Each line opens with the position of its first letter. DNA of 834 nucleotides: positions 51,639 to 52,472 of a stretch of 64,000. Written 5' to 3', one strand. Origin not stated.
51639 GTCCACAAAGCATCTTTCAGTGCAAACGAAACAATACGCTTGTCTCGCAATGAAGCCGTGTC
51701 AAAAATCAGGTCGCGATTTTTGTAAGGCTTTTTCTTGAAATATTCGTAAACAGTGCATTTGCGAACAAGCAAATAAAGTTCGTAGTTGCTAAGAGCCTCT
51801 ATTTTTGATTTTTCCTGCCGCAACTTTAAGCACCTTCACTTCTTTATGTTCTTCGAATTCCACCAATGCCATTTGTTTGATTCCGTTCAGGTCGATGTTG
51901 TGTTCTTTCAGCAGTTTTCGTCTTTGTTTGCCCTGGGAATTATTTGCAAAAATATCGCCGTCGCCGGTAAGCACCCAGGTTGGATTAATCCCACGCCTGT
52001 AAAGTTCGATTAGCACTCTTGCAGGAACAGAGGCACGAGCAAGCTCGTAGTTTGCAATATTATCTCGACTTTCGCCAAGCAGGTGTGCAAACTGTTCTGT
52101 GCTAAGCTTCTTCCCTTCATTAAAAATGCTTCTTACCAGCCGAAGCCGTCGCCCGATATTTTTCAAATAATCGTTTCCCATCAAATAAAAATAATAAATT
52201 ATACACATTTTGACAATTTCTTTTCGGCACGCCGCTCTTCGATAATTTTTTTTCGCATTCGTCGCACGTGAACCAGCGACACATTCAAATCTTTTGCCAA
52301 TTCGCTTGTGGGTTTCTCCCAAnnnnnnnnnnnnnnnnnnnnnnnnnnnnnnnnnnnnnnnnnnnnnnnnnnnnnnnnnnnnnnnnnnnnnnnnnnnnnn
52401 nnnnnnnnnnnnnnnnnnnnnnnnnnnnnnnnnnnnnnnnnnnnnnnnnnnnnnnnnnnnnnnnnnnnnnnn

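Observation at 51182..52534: HTH(XRE) / S24-peptidase / Mor-like regulator trio between tRNA-Gln and rlmN; possible split CI/LexA-like repressor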

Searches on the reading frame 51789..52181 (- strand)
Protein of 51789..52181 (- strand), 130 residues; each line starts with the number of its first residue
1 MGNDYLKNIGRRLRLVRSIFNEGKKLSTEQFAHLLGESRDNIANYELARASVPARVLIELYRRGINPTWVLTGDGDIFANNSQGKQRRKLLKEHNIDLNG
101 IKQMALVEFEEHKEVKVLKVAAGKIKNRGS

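Call 26: search_protein_families(library=phrogs, proteins=[window:51789-52181:-], max_evalue=0.01)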
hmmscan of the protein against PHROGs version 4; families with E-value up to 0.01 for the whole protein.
window:51789-52181:- (130 aa): 6 families
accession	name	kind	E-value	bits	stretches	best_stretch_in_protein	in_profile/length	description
phrog_8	-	transcription regulation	1.3e-07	32.4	1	5-109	159-245/346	transcriptional regulator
phrog_9710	-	unknown function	3.3e-06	28.1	1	16-86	17-91/95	-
phrog_4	-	transcription regulation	8.3e-06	26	1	7-124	135-224/400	transcriptional repressor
phrog_2328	-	transcription regulation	9.4e-05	23.2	1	8-80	15-80/128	transcriptional repressor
phrog_17822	-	unknown function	0.0033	17.7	1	26-88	21-83/267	-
phrog_24633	-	unknown function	0.0038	17.4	1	25-70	235-278/367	-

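Call 27: search_protein_families(library=ncbifam, proteins=[window:51789-52181:-], max_evalue=0.01)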
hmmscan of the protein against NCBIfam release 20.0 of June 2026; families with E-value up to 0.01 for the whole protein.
window:51789-52181:- (130 aa): 0 families

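Call 28: search_protein_families(library=padloc, proteins=[window:51789-52181:-], max_evalue=0.01)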
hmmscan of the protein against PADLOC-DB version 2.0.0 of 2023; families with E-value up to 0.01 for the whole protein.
window:51789-52181:- (130 aa): 0 families

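Call 52: find_homologous_proteins(query=A6, max_evalue=0.001)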
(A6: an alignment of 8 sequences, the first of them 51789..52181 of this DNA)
Query A6 (8 sequences) (130 aa, profile of the alignment): 169 proteins with E <= 0.001 among 3001 candidates; the best 120 are listed.
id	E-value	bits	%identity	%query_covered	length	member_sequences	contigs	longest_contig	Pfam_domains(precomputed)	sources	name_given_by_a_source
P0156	1.7e-58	214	86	100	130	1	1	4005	PF12844.14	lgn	-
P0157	2.1e-58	214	87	100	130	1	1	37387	PF12844.14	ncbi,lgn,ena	-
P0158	2.4e-58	214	85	100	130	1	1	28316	PF12844.14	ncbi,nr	ncbi:MAG: helix-turn-helix domain-containing protein [Ignavibacteria bacterium]|nr:helix-turn-helix 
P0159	3.1e-58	213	86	100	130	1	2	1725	PF12844.14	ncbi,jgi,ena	-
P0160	4.7e-58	213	85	100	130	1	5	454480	PF12844.14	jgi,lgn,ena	-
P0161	8.6e-58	212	100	100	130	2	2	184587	-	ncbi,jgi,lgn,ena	-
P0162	1.7e-57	211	85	100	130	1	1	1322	PF12844.14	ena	-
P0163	2.1e-57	211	88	100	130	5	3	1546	-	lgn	-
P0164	2.2e-57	211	64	100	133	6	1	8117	-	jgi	-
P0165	2.9e-57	210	62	90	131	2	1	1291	-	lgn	-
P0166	5.0e-57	209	88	100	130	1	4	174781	-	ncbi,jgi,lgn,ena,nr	ncbi:MAG TPA: helix-turn-helix transcriptional regulator [Candidatus Kapabacteria bacterium]|jgi:tra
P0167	1.7e-56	208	66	98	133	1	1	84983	PF12844.14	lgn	-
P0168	3.4e-56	207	57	92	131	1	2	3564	-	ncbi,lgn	-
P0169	1.3e-53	198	68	100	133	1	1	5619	PF12844.14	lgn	-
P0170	5.6e-51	190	53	95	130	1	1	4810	-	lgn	-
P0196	7.4e-40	154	52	92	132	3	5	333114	-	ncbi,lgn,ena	-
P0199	9.2e-40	154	46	90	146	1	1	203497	-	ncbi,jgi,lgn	-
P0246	1.3e-34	137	45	80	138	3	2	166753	-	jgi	jgi:hypothetical protein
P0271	3.3e-33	132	55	70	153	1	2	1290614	-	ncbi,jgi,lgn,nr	ncbi:XRE family transcriptional regulator [Bacteroidetes/Chlorobi group bacterium Naka2016]|jgi:hypo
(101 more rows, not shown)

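Call 56: find_encoding_contigs(protein=P0271, flank=6000, max_places=2)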
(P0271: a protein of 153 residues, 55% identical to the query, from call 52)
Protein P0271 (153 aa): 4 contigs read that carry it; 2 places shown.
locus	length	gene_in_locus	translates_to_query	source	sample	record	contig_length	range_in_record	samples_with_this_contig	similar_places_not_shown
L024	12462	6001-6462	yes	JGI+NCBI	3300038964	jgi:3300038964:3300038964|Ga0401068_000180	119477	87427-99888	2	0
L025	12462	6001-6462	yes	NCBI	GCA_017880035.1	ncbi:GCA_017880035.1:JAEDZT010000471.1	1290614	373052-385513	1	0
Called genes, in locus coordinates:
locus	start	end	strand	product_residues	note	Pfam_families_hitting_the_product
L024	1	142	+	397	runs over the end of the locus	PF02515:CoA_transf_3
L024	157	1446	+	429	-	PF00330:Aconitase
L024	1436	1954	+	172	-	PF00694:Aconitase_C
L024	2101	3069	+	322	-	PF03602:Cons_hypoth95 (faint), PF01555:N6_N4_Mtase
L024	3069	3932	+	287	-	PF09520:HinfI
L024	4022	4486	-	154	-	PF01467:CTP_transf_like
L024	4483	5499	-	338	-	PF00294:PfkB, PF08543:Phos_pyr_kin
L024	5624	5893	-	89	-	PF08765:Mor (weak)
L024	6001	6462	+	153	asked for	-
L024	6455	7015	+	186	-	PF00717:Peptidase_S24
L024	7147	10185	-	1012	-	PF17517:IgGFc_binding, PF00139:Lectin_legB, PF03388:Lectin_leg-like (weak), PF18483:Lectin_L-type_dom, PF18962:Por_Secre_tail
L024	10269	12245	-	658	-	PF17900:Peptidase_M1_N (weak), PF01433:Peptidase_M1, PF18962:Por_Secre_tail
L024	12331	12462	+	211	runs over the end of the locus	PF00753:Lactamase_B, PF12706:Lactamase_B_2 (weak)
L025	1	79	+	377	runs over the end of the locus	PF00180:Iso_dh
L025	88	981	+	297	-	PF00682:HMGL-like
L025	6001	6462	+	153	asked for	-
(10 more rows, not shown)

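Call 57: find_encoding_contigs(protein=P0196, flank=6000, max_places=2)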
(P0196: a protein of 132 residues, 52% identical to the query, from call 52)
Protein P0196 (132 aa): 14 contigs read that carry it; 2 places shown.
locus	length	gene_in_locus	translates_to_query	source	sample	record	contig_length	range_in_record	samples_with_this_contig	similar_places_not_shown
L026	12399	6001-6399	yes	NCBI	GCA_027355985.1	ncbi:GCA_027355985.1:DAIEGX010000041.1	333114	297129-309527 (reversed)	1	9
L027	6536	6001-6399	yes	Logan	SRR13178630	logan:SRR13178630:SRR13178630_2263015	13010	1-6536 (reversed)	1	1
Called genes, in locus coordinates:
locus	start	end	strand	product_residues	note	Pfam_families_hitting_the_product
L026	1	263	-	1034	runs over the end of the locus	PF00873:ACR_tran, PF03176:MMPL (weak)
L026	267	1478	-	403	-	PF25917:BSH_RND, PF25973:BSH_CzcB, PF25984:BSH_YknX (weak), PF25893:HH_CzcB, PF25954:Beta-barrel_RND_2, PF25967:RND-MFP_C (faint), PF25975:CzcB_C, PF25989:YknX_C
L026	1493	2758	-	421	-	PF02321:OEP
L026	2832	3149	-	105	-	-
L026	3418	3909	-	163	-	PF00694:Aconitase_C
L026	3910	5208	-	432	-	PF00330:Aconitase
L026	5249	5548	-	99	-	-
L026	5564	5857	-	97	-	-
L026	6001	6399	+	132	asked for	-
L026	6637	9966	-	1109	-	PF04851:ResIII (faint), PF13086:AAA_11, PF13245:AAA_19, PF13604:AAA_30, PF13086:AAA_11, PF13087:AAA_12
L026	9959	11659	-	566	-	PF01368:DHH, PF02272:DHHA1, PF17768:RecJ_OB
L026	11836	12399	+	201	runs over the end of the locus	PF01725:Ham1p_like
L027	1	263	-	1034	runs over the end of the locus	PF00873:ACR_tran, PF03176:MMPL (weak)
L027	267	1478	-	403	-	PF25917:BSH_RND, PF25973:BSH_CzcB, PF25984:BSH_YknX (weak), PF25893:HH_CzcB, PF25954:Beta-barrel_RND_2, PF25967:RND-MFP_C (faint), PF25975:CzcB_C, PF25989:YknX_C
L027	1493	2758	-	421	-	PF02321:OEP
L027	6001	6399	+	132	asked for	-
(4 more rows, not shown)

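Call 74: predict_structure(alignment_id=A7)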
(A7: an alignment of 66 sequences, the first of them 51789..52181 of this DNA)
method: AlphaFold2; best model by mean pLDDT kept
length: 130 residues; sequences in the alignment: 66
mean_pLDDT: 79.6   pTM: 0.70
mean pLDDT of the five models: 79.6, 78.9, 77.7, 77.6, 76.1
residues with pLDDT >= 90: 72; 70-90: 19; 50-70: 17; < 50: 22
segments of 3 or more residues with pLDDT < 50: 109-130
pLDDT, mean of each block of 10 residues (from residue 1): 82 90 81 96 96 97 96 93 91 73 54 41 44
secondary structure, 60 per line:
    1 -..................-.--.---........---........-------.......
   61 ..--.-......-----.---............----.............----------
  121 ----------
elements in order: H2-19 H28-35 H39-46 H54-62 H67-72 H82-93 H98-110

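Call 77: fold_search(model_id=the predicted structure, library=pdb)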
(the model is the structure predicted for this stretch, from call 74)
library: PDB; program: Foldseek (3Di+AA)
matches with E <= 10: 408; with E <= 0.001: 0
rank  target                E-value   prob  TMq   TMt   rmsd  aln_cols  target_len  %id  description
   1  3pxp_A                4.0e-02  1.00  0.45  0.21  11.1       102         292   14  Crystal structure of a PAS and DNA binding domain containing protein (Caur_2278) from CHLOROFLEXUS AURANTIACUS J-10-FL (released 2011-01-19)
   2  9iaq_D                4.0e-02  1.00  0.48  0.54  15.5       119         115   18  Arbitrium controls lysis-lysogeny through the activation of a small antirepressor protein in the majority of arbitrium (released 2026-01-14)
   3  3pxp_B                4.2e-02  1.00  0.45  0.21  11.2       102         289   14  Crystal structure of a PAS and DNA binding domain containing protein (Caur_2278) from CHLOROFLEXUS AURANTIACUS J-10-FL (released 2011-01-19)
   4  9iaq_A                5.5e-02  0.99  0.43  0.49  14.1       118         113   21  Arbitrium controls lysis-lysogeny through the activation of a small antirepressor protein in the majority of arbitrium (released 2026-01-14)
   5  9iaq_B                5.8e-02  0.99  0.48  0.55  14.4       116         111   17  Arbitrium controls lysis-lysogeny through the activation of a small antirepressor protein in the majority of arbitrium (released 2026-01-14)
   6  3jxb_C                6.5e-02  1.00  0.44  0.81   1.5        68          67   20  Crystal structure of the P22 c2 repressor protein in complex with synthetic operator 9C (released 2010-01-19)
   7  3jxb_D                7.7e-02  1.00  0.44  0.84   1.5        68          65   20  Crystal structure of the P22 c2 repressor protein in complex with synthetic operator 9C (released 2010-01-19)
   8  1y7y_A                8.1e-02  1.00  0.40  0.72   1.5        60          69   27  High-resolution crystal structure of the restriction-modification controller protein C.AhdI from Aeromonas hydrophila (released 2005-02-22)
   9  8tac_A                1.0e-01  1.00  0.40  0.74   1.6        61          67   21  Designed DNA binding protein (released 2024-08-28)
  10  2r1j_L                1.1e-01  1.00  0.44  0.82   1.5        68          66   20  Crystal Structure of the P22 c2 Repressor protein in complex with the synthetic operator 9T (released 2008-04-29)
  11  1adr_MODEL_1_A        1.1e-01  1.00  0.43  0.70   5.5        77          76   19  DETERMINATION OF THE NUCLEAR MAGNETIC RESONANCE STRUCTURE OF THE DNA-BINDING DOMAIN OF THE P22 C2 REPRESSOR (1 (released 1994-01-31)
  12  2b5a_A                1.1e-01  0.99  0.40  0.64   7.0        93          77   16  C.BclI, Control Element of the BclI Restriction-Modification System (released 2006-01-03)
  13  1y7y_B                1.2e-01  1.00  0.38  0.72   1.5        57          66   28  High-resolution crystal structure of the restriction-modification controller protein C.AhdI from Aeromonas hydrophila (released 2005-02-22)
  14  6b9s_B                1.3e-01  1.00  0.38  0.12   1.8        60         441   18  MPnS crystallized in the absence of substrate (released 2017-12-20)
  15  3op9                  1.3e-01  0.85  0.38  0.44  17.5       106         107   23  Crystal structure of transcriptional regulator from Listeria innocua (released 2010-09-15)
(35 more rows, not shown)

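Call 82: find_encoding_contigs(protein=P0199, flank=5000, max_places=2)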
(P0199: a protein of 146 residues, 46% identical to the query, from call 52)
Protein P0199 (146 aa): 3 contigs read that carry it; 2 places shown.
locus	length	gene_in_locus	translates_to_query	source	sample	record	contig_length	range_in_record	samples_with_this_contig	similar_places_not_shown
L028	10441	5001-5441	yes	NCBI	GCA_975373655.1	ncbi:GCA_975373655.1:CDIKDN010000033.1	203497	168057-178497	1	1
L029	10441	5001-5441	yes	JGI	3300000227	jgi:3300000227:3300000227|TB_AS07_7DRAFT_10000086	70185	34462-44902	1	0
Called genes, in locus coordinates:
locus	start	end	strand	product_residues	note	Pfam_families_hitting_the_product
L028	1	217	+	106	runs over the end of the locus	PF01035:DNA_binding_1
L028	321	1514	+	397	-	PF00155:Aminotran_1_2, PF00266:Aminotran_5, PF01053:Cys_Met_Meta_PP (weak)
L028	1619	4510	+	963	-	PF21633:MOV-10_Ig-like (faint), PF22073:Cep192_D4 (faint), PF22544:HYDIN_VesB_CFA65-like_Ig (weak), PF18962:Por_Secre_tail (weak)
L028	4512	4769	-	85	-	-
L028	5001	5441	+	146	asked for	-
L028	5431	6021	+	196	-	PF00717:Peptidase_S24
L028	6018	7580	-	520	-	PF00672:HAMP, PF00512:HisKA, PF02518:HATPase_c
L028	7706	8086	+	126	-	PF01245:Ribosomal_L19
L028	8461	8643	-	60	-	-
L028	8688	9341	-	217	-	PF01758:SBF, PF13593:SBF_like (weak)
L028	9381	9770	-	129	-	PF01758:SBF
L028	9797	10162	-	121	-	PF02641:DUF190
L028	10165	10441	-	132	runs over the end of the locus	PF02537:CRCB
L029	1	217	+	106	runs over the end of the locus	PF01035:DNA_binding_1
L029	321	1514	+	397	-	PF00155:Aminotran_1_2, PF00266:Aminotran_5, PF01053:Cys_Met_Meta_PP (weak)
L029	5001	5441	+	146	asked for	-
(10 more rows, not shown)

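Call 90: find_encoding_contigs(protein=P0246, flank=5000, max_places=2)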
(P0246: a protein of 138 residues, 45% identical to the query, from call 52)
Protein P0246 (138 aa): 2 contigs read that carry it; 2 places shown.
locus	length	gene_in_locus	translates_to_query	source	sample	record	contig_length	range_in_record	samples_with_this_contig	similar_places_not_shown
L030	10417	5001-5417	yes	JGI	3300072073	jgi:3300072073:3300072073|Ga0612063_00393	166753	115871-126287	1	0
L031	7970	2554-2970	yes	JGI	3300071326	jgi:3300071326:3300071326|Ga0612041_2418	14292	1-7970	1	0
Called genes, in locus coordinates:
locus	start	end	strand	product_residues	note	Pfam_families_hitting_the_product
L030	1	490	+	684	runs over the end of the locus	PF00691:OmpA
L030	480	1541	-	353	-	PF04055:Radical_SAM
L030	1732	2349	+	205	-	PF04542:Sigma70_r2, PF08281:Sigma70_r4_2, PF04545:Sigma70_r4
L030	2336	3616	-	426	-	PF01979:Amidohydro_1, PF07969:Amidohydro_3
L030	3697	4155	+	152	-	PF13399:LytR_C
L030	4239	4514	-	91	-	-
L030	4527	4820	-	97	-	-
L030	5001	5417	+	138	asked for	-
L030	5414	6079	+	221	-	PF00717:Peptidase_S24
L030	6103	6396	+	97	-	-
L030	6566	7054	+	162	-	PF00072:Response_reg, PF12710:HAD (weak)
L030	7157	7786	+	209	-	-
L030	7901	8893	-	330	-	PF08240:ADH_N, PF00107:ADH_zinc_N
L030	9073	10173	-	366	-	PF01168:Ala_racemase_N, PF00842:Ala_racemase_C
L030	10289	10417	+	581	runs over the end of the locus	PF07676:PD40 (weak)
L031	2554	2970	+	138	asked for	-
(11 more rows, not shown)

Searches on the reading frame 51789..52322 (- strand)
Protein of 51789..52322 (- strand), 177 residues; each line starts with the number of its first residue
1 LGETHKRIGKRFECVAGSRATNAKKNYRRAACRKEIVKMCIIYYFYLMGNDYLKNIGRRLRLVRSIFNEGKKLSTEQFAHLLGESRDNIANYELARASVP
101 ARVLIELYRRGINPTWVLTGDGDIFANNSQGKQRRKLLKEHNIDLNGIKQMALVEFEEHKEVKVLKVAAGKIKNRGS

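Call 4: search_protein_families(library=pfam, proteins=[window:51789-52322:-], max_evalue=1)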
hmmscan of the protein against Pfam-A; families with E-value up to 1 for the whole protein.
window:51789-52322:- (177 aa): 4 families
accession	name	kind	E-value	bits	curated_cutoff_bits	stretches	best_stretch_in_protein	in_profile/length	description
PF12844.13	HTH_19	-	0.00012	22.3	30.2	1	57-121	1-62/64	Helix-turn-helix domain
PF13560.12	HTH_31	-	0.0056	17.4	27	1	57-107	3-50/64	Helix-turn-helix domain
PF01381.28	HTH_3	-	0.064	13.7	23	1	71-107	8-44/55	Helix-turn-helix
PF02817.22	E3_binding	-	0.19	12.4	23.7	1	135-149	8-22/36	e3 binding domain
